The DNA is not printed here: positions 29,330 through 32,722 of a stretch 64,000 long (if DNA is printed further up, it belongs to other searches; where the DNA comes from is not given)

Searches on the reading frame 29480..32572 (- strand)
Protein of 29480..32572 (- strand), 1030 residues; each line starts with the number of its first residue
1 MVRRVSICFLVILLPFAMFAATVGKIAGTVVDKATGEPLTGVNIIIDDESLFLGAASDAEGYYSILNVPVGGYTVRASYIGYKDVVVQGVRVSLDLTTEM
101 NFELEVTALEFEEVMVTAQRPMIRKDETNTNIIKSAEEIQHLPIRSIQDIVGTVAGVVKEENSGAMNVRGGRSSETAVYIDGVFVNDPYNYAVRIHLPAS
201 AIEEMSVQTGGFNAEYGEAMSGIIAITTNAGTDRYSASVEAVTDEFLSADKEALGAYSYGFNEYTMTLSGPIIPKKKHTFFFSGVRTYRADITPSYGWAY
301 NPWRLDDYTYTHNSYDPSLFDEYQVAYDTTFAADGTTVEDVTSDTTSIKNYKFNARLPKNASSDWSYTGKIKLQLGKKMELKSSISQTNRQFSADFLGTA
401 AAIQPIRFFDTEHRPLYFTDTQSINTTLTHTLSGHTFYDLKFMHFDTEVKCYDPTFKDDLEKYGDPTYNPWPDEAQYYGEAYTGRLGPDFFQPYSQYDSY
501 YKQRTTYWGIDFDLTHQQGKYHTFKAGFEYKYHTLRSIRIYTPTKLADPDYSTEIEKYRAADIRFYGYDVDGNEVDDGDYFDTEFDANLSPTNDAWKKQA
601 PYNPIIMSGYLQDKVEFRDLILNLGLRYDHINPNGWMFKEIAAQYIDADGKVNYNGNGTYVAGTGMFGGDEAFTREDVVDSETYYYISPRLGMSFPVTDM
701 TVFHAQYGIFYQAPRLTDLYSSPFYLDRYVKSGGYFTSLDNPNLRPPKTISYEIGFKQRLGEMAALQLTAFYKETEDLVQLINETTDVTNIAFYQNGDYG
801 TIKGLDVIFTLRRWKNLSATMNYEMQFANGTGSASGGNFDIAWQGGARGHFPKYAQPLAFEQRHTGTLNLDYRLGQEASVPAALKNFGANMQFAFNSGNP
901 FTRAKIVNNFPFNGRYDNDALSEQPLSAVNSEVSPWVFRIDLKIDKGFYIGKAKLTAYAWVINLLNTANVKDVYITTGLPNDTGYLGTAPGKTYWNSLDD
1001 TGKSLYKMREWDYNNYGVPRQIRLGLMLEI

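Call 9: search_protein_families(library=ncbifam, max_evalue=0.01, proteins=[window:29480-32572:-])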
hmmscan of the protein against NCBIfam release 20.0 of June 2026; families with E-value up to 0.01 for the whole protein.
window:29480-32572:- (1030 aa): 3 families
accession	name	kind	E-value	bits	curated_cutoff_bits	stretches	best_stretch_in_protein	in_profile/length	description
NF052345.1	S_layer_anammox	exception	9.8e-13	46.4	1400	1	20-158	1309-1441/1596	Kustd1514 family S-layer glycoprotein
NF041535.1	TonB_rec_PqqU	equivalog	3.6e-05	22.3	1200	1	124-234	29-135/676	TonB-dependent receptor PqqU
NF010010.0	PRK13483.1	equivalog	3.7e-05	21.9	927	0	685-782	402-493/660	ligand-gated channel protein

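Call 10: search_protein_families(library=pfam, max_evalue=0.01, proteins=[window:29480-32572:-])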
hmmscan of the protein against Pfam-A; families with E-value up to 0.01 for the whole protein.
window:29480-32572:- (1030 aa): 4 families
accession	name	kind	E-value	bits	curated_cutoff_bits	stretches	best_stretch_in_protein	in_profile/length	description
PF00593.30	TonB_dep_Rec_b-barrel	-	1.5e-20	74.9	27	1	467-964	20-436/436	TonB dependent receptor-like, beta-barrel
PF13620.12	CarboxypepD_reg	-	6.5e-18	65.3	32.3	1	26-105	2-82/82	Carboxypeptidase regulatory-like domain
PF13715.12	CarbopepD_reg_2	-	1.4e-17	63.9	32.2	1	26-116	1-88/88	CarboxypepD_reg-like domain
PF07715.20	Plug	-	8.6e-12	46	23.9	1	132-222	10-106/107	TonB-dependent Receptor Plug Domain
